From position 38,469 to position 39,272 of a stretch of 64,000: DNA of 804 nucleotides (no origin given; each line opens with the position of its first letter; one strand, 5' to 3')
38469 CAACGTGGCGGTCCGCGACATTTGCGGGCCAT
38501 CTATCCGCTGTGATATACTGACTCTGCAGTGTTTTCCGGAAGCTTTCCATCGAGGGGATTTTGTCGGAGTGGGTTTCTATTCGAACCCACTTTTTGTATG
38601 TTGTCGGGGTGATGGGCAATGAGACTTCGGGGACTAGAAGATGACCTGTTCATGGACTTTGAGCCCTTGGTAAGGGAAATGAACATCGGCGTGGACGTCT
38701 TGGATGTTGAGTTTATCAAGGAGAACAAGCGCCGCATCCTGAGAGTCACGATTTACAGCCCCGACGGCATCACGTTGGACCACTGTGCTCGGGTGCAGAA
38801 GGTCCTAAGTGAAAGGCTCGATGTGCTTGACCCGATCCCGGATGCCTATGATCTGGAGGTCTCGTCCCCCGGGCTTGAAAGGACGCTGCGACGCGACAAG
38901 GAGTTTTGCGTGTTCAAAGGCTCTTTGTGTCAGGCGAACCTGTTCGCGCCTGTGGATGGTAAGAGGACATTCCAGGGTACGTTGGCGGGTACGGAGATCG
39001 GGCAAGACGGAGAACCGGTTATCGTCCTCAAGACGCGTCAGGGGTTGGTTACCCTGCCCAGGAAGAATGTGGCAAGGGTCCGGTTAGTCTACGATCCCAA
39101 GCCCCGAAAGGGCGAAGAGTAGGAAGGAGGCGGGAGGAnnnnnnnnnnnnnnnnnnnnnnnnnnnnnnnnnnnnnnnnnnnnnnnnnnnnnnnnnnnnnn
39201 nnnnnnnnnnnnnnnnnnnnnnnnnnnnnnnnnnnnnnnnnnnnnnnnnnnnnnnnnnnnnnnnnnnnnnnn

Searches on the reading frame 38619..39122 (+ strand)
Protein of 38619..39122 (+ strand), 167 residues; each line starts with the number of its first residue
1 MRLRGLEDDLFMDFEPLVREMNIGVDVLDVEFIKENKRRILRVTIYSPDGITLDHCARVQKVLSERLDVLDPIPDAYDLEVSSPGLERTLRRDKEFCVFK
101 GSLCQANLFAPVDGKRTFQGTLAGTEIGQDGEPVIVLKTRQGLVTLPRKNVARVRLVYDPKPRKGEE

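Call 6: find_encoding_contigs(protein=window:38619-39122:+, flank=10000, max_places=10)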
Protein window:38619-39122:+ (167 aa): 15 contigs read that carry it; 10 places shown.
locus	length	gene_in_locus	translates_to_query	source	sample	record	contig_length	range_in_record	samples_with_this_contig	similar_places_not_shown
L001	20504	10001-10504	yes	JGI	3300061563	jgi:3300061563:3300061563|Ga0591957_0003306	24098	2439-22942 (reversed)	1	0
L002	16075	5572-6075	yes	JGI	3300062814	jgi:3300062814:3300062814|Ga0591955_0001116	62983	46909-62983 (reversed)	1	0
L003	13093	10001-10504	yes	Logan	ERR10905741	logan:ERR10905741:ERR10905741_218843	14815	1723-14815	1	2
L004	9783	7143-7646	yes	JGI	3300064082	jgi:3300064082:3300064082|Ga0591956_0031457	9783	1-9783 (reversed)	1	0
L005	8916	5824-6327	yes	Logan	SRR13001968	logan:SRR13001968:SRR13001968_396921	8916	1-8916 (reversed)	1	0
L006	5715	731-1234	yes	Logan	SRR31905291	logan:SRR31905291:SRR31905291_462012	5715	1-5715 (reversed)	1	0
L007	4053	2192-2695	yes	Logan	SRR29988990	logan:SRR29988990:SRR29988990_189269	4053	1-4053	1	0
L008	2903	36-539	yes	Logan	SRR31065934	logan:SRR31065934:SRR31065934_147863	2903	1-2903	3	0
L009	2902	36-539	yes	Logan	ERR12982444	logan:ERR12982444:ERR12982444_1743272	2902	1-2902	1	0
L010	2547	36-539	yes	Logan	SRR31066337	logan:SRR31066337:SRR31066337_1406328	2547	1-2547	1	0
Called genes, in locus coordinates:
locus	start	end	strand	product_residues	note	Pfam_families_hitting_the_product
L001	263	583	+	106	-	PF13510:Fer2_4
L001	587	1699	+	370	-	PF00890:FAD_binding_2 (weak), PF01266:DAO (faint), PF01494:FAD_binding_3 (faint), PF03486:HI0933_like (weak), PF07992:Pyr_redox_2, PF12831:FAD_oxidored, PF13450:NAD_binding_8 (weak), PF00070:Pyr_redox (weak), +2 more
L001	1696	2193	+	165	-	PF12838:Fer4_7 (faint), PF12837:Fer4_6 (faint), PF00037:Fer4, PF12797:Fer4_2 (weak)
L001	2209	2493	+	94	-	PF17806:SO_alpha_A3, PF04324:Fer2_BFD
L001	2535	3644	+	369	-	PF01266:DAO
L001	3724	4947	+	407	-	PF17853:GGDEF_2, PF13556:HTH_30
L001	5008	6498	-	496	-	PF00535:Glycos_transf_2, PF13489:Methyltransf_23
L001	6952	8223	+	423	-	PF02403:Seryl_tRNA_N, PF00587:tRNA-synt_2b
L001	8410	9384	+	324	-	PF01738:DLH, PF02129:Peptidase_S15 (weak), PF05448:AXE1 (faint), PF20434:BD-FAE, PF07859:Abhydrolase_3 (faint), PF12146:Hydrolase_4 (weak), PF12697:Abhydrolase_6, PF00326:Peptidase_S9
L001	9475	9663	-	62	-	PF01361:Tautomerase, PF14552:Tautomerase_2 (weak)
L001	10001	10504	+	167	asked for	PF02576:RimP_N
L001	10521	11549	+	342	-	PF08529:NusA_N, PF00575:S1, PF13184:KH_NusA_1st, PF26594:KH_NusA_2nd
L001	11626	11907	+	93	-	PF04296:YlxR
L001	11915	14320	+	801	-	PF04760:IF2_N, PF00009:GTP_EFTU, PF01926:MMR_HSR1, PF02421:FeoB_N (weak), PF22042:EF-G_D2, PF11987:IF-2, PF03144:GTP_EFTU_D2 (weak)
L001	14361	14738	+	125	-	PF02033:RBFA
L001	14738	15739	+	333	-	PF01368:DHH, PF02272:DHHA1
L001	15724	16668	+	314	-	PF01509:TruB_N, PF16198:TruB_C_2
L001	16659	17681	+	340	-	PF06574:FAD_syn, PF01687:Flavokinase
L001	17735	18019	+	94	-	PF00312:Ribosomal_S15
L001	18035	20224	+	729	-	PF01138:RNase_PH, PF03725:RNase_PH_C, PF03726:PNPase, PF01138:RNase_PH, PF00013:KH_1, PF00575:S1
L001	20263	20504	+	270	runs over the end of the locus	PF01261:AP_endonuc_2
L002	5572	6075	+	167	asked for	PF02576:RimP_N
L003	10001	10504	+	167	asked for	PF02576:RimP_N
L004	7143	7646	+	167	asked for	PF02576:RimP_N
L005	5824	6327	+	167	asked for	PF02576:RimP_N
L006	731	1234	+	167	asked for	PF02576:RimP_N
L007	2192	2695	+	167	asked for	PF02576:RimP_N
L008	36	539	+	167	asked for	PF02576:RimP_N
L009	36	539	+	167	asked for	PF02576:RimP_N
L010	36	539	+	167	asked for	PF02576:RimP_N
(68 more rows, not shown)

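Call 16: find_related_loci(query=L001:6952-8220:+, collection=genome_contigs, flank=6000)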
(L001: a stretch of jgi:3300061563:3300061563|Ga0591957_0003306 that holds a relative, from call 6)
Query L001:6952-8220:+ (423 aa) in genome_contigs; peptide patterns used: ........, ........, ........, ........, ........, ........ (x = any residue, [..] = any of these).
43 stretches matched a pattern; 27 encode a relative of the query (tblastn E <= 1e-3); 27 distinct loci.
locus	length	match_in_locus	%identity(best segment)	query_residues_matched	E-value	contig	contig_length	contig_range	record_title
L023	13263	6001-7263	87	1-421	0e+0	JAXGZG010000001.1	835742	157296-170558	MAG: Bacillota bacterium isolate AnMBR.bin531 bin531_1, whole genome shotgun sequence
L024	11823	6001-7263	78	1-421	0e+0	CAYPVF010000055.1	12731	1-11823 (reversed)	MAG TPA_asm: uncultured Eubacteriales bacterium isolate binchicken_co45_35 genome assembly, contig: NODE_8879_length_127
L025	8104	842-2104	77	1-421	0e+0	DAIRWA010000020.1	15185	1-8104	MAG TPA_asm: Bacillota bacterium isolate CTOTU40645 NODE_2057_length_15185_cov_3.322538, whole genome shotgun sequence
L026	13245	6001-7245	44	1-414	2e-113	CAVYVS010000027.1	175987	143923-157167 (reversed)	MAG: uncultured Nitrososphaerota archaeon isolate MFD01476.bin.2.93 genome assembly, contig: contig_79529, whole genome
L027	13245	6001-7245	45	1-413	7e-113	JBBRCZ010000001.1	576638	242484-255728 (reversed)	MAG: Spirochaetia bacterium isolate Co_metawrap_2428 Cmw_2428_k141_14376686_length_576638_cov_19.9997, whole genome shot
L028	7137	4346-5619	69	1-421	0e+0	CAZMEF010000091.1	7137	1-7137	MAG TPA_asm: uncultured Eubacteriales bacterium isolate binchicken_co39_536 genome assembly, contig: NODE_23242_length_7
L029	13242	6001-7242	39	1-413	2e-101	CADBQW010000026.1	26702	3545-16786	uncultured bacterium isolate RUG14219 genome assembly, contig: RUG14219_asm_26, whole genome shotgun sequence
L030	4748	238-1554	39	1-422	1e-95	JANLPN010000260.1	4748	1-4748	MAG: Betaproteobacteria bacterium isolate OTE_38_metabat_342 OTE_38_k141_3965512, whole genome shotgun sequence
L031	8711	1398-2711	40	1-421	3e-95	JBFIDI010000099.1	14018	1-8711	MAG: Burkholderiaceae bacterium isolate Mix_sand11.2021.09.D.41 k141_2525129_length_14018_cov_8.9320, whole genome shotg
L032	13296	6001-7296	40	1-416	3e-94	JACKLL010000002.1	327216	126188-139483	MAG: Rhodoferax sp. isolate HK-STAS-PROT-91 HK-STAS-PROT-91_2, whole genome shotgun sequence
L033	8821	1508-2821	39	1-421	8e-94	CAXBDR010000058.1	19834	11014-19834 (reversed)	MAG TPA_asm: uncultured Rhodoferax sp. isolate ERR2762179_metabat2_116 genome assembly, contig: ERZ3421569.3362, whole g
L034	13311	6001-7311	40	1-422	2e-92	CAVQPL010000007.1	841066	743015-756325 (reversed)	MAG: uncultured beta proteobacterium isolate MFD09964.bin.2.268 genome assembly, contig: contig_3870, whole genome shotg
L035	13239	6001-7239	40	1-414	3e-92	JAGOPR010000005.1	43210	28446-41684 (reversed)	MAG: Candidatus Paceibacterota bacterium isolate Gw_Eff_bin_137 Gw_Eff_1425_length_43210_cov_16.713994, whole genome sho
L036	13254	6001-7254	39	1-418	1e-91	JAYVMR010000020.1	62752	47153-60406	MAG: Candidatus Nomurabacteria bacterium isolate GL61_DN_metabat_25 GL61_DN_metabat_25_19, whole genome shotgun sequence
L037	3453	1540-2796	38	1-421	2e-92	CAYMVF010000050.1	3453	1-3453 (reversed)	MAG TPA_asm: uncultured Candidatus Saccharibacteria bacterium isolate SRP257259_co1_410 genome assembly, contig: NODE_53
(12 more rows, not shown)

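Call 37: list_cluster_members(proteins=[window:38619-39119:+, window:34732-35103:-, window:37021-37329:+, window:35559-35975:+, window:37972-38280:-, window:39139-40164:+])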
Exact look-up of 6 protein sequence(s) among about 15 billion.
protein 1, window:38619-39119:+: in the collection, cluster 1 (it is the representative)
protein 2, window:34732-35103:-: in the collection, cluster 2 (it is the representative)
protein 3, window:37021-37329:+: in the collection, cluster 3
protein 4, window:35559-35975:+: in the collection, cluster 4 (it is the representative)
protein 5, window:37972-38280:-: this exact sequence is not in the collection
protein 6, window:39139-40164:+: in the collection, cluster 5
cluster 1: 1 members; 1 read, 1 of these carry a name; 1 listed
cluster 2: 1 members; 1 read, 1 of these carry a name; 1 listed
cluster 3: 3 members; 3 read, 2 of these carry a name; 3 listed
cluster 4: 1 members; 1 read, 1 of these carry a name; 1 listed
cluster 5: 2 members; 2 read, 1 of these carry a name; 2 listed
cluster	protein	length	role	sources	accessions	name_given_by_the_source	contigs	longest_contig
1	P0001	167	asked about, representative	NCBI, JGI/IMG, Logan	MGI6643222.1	MAG: ribosome maturation factor RimP [Bacillota bacterium] | ribosome maturation factor RimP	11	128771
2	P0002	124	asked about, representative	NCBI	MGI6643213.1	MAG: glycosyltransferase family 2 protein [Bacillota bacterium]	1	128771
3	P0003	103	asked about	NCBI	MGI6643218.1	MAG: hypothetical protein ACOX3V_04370 [Bacillota bacterium]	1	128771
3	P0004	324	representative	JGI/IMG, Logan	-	dipeptidyl aminopeptidase/acylaminoacyl peptidase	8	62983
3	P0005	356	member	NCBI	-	-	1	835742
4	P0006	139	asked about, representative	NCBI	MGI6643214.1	MAG: hypothetical protein ACOX3V_04350 [Bacillota bacterium]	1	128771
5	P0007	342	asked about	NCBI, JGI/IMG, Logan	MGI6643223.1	MAG: transcription termination factor NusA [Bacillota bacterium] | N utilization substance protein A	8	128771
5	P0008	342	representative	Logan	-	-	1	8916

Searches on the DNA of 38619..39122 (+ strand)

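Call 32: search_rna_families(sources=[L023, L024, L025, L028], threshold=evalue, max_evalue=0.001)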
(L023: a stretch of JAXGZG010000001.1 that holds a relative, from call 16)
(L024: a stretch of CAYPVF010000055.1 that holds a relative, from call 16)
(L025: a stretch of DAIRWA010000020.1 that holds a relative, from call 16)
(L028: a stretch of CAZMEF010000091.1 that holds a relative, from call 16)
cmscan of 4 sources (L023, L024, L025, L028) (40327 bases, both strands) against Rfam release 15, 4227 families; matches with E-value up to 0.001: 4.
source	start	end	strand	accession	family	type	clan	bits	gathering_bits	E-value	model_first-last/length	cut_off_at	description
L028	4072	4305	+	RF00230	T-box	Cis-reg; leader;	-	90.6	93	1.3e-18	1-219/219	no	T-box leader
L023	5619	5880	+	RF00230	T-box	Cis-reg; leader;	-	84.1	93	6e-17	1-219/219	no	T-box leader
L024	5686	5939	+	RF00230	T-box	Cis-reg; leader;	-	72.4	93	6e-14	1-219/219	no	T-box leader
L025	452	802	+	RF00230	T-box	Cis-reg; leader;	-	70.2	93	2.3e-13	1-219/219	no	T-box leader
